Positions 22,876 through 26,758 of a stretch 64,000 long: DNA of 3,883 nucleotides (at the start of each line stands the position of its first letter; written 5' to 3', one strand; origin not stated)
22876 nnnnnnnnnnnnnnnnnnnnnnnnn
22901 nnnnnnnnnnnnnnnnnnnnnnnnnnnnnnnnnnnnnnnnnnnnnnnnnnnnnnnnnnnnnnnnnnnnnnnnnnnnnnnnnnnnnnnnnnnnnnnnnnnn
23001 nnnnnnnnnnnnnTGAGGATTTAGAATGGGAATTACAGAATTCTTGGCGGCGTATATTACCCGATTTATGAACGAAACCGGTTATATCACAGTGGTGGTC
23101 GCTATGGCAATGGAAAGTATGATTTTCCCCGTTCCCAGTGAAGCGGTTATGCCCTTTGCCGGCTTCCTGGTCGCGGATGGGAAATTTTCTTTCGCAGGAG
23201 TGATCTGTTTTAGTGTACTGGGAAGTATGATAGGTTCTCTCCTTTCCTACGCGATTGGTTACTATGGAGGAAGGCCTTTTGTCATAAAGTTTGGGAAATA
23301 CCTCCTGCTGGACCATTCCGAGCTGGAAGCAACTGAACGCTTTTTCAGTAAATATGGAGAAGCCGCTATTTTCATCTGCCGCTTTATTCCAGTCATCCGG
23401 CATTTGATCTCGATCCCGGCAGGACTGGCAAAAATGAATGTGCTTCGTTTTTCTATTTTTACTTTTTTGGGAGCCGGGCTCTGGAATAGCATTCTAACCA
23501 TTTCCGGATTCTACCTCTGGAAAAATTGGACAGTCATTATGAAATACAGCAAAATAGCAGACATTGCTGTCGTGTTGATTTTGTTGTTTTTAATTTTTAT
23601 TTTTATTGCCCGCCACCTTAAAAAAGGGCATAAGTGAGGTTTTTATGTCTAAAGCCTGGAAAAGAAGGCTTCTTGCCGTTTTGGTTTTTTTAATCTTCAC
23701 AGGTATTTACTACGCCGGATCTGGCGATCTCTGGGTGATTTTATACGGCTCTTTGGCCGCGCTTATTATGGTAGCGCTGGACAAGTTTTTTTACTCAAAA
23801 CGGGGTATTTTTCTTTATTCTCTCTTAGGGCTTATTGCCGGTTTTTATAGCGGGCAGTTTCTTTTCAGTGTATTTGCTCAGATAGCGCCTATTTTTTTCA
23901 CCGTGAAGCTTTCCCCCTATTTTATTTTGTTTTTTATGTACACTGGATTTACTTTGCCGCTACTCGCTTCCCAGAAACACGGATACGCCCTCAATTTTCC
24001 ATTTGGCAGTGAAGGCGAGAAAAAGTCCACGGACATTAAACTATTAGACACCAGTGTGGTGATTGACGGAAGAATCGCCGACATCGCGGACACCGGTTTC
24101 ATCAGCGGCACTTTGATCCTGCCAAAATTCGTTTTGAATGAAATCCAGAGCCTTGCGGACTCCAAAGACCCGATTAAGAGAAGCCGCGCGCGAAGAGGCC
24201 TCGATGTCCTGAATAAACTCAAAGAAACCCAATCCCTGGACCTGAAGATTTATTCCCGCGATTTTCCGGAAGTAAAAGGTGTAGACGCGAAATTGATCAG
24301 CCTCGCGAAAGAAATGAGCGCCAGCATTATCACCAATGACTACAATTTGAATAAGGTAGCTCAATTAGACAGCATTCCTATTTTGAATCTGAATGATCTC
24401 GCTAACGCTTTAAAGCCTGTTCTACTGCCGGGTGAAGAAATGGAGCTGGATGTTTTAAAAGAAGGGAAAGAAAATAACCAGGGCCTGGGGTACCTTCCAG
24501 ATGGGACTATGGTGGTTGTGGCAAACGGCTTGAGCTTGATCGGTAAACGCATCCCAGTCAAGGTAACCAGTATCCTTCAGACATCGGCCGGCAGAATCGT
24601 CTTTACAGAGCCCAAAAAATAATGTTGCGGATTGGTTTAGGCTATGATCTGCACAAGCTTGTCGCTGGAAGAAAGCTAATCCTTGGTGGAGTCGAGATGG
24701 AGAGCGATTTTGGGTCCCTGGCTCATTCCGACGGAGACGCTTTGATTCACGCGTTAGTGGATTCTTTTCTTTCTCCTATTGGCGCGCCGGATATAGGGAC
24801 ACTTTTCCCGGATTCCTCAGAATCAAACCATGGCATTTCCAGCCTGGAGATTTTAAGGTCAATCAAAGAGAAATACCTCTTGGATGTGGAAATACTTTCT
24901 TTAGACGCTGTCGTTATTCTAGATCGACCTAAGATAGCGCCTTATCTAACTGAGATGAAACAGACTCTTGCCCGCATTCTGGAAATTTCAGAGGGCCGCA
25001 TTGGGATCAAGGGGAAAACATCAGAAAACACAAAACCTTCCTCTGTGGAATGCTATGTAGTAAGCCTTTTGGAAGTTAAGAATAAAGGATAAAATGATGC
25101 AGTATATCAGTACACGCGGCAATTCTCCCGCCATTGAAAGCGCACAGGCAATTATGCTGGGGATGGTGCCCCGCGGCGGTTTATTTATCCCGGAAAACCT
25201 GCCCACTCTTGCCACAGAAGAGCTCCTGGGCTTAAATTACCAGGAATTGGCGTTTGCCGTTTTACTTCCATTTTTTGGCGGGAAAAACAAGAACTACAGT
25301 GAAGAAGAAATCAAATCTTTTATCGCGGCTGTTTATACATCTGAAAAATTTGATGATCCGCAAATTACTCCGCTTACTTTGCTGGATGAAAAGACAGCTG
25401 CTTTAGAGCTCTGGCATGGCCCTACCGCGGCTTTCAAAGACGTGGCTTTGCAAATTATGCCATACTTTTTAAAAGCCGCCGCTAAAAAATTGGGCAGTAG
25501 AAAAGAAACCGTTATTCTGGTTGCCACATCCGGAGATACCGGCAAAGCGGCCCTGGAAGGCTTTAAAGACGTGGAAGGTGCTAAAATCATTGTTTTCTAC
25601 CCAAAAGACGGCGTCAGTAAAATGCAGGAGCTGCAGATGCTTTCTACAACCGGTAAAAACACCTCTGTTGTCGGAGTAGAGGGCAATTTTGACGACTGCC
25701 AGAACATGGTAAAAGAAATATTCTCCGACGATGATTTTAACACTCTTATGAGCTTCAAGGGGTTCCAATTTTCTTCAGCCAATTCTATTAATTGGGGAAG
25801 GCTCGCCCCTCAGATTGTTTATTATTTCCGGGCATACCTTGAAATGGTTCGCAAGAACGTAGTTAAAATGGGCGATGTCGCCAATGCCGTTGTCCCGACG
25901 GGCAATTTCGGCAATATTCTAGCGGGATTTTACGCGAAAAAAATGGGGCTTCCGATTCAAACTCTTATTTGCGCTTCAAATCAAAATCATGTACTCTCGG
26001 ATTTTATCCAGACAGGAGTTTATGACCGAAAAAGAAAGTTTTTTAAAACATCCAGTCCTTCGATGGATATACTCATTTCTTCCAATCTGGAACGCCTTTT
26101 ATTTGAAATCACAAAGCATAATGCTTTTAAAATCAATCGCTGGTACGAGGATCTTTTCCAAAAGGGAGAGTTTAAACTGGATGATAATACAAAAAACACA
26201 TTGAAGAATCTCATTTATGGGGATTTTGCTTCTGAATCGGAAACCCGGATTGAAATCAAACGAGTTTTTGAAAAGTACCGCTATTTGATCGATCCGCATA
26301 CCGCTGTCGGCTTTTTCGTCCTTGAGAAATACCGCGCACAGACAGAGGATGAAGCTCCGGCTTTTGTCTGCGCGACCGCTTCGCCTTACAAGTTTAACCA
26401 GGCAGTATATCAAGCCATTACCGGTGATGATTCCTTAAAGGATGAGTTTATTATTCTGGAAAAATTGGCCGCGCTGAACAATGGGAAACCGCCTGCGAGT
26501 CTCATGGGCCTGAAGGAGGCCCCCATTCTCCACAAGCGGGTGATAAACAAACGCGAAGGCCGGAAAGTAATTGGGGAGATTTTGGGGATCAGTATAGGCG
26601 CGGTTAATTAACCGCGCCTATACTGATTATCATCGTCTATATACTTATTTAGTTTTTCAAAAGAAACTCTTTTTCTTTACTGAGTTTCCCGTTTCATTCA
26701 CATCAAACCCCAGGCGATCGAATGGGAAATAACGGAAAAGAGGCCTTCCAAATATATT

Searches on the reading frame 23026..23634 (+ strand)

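Call 81: search_protein_families(library=pfam, proteins=[window:23026-23634:+], max_evalue=0.0001)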
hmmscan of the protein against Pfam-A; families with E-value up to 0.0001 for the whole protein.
window:23026-23634:+ (203 aa): 1 family
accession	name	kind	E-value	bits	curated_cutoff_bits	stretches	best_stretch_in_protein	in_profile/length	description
PF09335.16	VTT_dom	-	4.3e-21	76.1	33.9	1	36-161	1-121/123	VTT domain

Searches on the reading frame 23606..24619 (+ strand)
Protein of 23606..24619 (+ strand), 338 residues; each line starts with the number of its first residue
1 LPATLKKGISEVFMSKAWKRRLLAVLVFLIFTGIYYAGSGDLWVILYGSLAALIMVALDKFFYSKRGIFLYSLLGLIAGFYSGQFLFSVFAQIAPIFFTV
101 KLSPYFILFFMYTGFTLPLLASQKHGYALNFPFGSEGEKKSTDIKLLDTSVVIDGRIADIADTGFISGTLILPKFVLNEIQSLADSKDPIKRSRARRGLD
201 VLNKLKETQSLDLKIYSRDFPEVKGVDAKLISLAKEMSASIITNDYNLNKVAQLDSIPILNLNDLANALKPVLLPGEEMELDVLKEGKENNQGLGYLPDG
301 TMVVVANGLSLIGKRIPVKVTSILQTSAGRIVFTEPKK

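Call 81: search_protein_families(library=pfam, proteins=[window:23606-24619:+], max_evalue=0.0001)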
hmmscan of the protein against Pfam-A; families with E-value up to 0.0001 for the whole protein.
window:23606-24619:+ (338 aa): 2 families
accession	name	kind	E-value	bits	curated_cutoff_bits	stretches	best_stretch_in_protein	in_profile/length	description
PF01850.27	PIN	-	8.1e-08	33.3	23.6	1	146-252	2-118/120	PIN domain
PF01938.26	TRAM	-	2.9e-07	30.7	21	1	275-325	4-53/61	TRAM domain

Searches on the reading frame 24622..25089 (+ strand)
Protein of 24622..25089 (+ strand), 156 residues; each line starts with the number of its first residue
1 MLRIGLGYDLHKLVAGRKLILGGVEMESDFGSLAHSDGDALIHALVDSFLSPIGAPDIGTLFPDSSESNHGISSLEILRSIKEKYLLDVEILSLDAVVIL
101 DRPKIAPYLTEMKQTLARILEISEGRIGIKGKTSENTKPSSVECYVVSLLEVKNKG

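Call 81: search_protein_families(library=pfam, proteins=[window:24622-25089:+], max_evalue=0.0001)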
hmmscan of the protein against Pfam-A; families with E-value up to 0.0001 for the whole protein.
window:24622-25089:+ (156 aa): 1 family
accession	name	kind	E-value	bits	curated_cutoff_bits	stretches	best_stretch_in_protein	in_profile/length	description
PF02542.21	YgbB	-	1e-43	149.8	26.7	1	2-150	1-154/155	YgbB family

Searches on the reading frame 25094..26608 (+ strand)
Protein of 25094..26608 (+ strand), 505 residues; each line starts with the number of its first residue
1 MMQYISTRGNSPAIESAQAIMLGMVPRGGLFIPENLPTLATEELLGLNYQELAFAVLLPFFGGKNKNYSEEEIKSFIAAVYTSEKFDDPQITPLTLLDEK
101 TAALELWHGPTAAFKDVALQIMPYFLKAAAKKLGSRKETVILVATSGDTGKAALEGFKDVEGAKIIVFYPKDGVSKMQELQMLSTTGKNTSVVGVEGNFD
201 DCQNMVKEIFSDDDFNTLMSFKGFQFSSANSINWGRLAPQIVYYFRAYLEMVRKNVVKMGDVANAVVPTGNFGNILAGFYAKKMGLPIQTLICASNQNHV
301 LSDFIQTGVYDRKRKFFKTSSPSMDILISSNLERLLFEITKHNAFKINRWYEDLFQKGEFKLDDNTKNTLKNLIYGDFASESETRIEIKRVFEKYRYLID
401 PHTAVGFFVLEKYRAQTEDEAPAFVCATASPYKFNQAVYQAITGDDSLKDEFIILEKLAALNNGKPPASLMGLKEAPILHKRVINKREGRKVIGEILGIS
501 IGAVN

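Call 81: search_protein_families(library=pfam, proteins=[window:25094-26608:+], max_evalue=0.0001)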
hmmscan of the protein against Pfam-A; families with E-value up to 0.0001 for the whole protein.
window:25094-26608:+ (505 aa): 3 families
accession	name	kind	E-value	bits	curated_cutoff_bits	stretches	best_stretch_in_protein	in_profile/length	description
PF14821.11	Thr_synth_N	-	1.7e-17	63.8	25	1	3-81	1-79/79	Threonine synthase N terminus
PF00291.31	PALP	-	1.5e-15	57.8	35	1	107-337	30-231/295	Pyridoxal-phosphate dependent enzyme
PF24857.1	THR4_C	-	3.4e-09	37.1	27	1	403-471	1-71/85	Threonine synthase, C-terminal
